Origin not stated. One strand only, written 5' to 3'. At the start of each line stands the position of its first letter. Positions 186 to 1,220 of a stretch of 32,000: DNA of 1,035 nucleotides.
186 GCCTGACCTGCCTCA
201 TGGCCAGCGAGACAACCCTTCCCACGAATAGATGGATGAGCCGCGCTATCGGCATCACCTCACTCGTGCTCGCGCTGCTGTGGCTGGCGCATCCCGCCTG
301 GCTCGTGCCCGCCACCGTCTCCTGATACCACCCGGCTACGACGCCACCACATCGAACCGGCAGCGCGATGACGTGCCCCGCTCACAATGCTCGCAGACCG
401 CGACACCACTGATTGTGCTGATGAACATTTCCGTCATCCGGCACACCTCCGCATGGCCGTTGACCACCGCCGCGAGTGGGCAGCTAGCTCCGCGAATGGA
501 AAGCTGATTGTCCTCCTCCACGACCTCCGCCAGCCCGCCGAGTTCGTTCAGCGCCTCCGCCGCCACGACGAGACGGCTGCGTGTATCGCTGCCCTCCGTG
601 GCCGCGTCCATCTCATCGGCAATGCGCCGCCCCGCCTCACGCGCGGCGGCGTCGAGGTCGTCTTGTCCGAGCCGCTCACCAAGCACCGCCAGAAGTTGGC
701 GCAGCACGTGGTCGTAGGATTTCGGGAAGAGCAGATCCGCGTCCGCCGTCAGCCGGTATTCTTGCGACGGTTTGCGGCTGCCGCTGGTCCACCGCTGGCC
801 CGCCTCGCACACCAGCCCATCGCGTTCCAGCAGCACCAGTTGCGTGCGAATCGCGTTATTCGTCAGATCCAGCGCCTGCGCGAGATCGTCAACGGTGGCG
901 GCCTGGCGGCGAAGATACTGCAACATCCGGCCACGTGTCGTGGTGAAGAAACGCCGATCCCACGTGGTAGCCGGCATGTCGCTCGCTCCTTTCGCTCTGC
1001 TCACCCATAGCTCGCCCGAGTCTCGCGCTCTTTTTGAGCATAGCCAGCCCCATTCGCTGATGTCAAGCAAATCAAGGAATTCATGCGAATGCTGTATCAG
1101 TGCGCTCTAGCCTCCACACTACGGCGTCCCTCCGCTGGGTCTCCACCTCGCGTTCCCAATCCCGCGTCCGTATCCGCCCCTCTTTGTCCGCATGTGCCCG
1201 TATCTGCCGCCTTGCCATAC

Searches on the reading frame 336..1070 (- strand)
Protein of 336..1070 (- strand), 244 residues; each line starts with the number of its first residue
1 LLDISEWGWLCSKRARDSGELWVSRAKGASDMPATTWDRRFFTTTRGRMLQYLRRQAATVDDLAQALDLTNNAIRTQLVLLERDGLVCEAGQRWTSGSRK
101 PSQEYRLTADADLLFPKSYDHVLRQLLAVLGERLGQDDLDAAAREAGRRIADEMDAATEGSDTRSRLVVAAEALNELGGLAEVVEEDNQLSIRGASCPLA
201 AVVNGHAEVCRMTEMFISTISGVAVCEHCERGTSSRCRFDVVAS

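Call 7: search_protein_families(library=pfam, proteins=[window:336-1070:-], max_evalue=0.01)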
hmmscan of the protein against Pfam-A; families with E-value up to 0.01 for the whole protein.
window:336-1070:- (244 aa): 6 families
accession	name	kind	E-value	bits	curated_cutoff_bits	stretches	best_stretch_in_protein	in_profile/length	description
PF12840.13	HTH_20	-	1.8e-06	28.2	27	1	45-87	5-48/51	Helix-turn-helix domain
PF01022.26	HTH_5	-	9.1e-05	22.7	22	1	45-87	3-45/47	Bacterial regulatory protein, arsR family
PF17782.7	DprA_WH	-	0.00065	20.1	22.9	1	45-88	13-56/61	DprA winged helix domain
PF21476.4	PF0610-like_N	-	0.004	17.8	33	1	44-78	1-35/50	PF0610-like, N-terminal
PF08279.18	HTH_11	-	0.0044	17.3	25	1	49-86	5-44/55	HTH domain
PF24270.1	HTH_Cmi2_C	-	0.0051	17.5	27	0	48-94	79-125/125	Cmi2, C-terminal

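Call 39: find_encoding_contigs(protein=window:339-977:-, flank=10000, max_places=3)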
Protein seq(213 aa) (213 aa): 1 contig read that carries it; 1 place shown.
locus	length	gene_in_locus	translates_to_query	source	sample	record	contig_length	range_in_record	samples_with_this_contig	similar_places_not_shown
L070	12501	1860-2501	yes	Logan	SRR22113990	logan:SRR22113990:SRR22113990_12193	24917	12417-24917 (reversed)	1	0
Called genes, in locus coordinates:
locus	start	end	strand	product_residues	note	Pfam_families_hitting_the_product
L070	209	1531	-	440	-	PF04860:Phage_portal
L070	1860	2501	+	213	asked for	PF12840:HTH_20 (weak)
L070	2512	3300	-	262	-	PF09948:PpoB2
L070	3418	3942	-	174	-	PF00578:AhpC-TSA, PF08534:Redoxin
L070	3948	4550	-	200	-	-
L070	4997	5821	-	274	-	PF04439:Adenyl_transf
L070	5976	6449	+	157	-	PF19694:DUF6194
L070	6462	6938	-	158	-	PF05163:DinB (weak), PF08020:DUF1706, PF11716:MDMPI_N, PF12867:DinB_2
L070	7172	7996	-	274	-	PF00561:Abhydrolase_1, PF12146:Hydrolase_4, PF12697:Abhydrolase_6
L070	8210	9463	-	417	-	PF04542:Sigma70_r2, PF08281:Sigma70_r4_2, PF04545:Sigma70_r4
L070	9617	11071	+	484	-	PF13360:PQQ_2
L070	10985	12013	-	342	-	PF01636:APH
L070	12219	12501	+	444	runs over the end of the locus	-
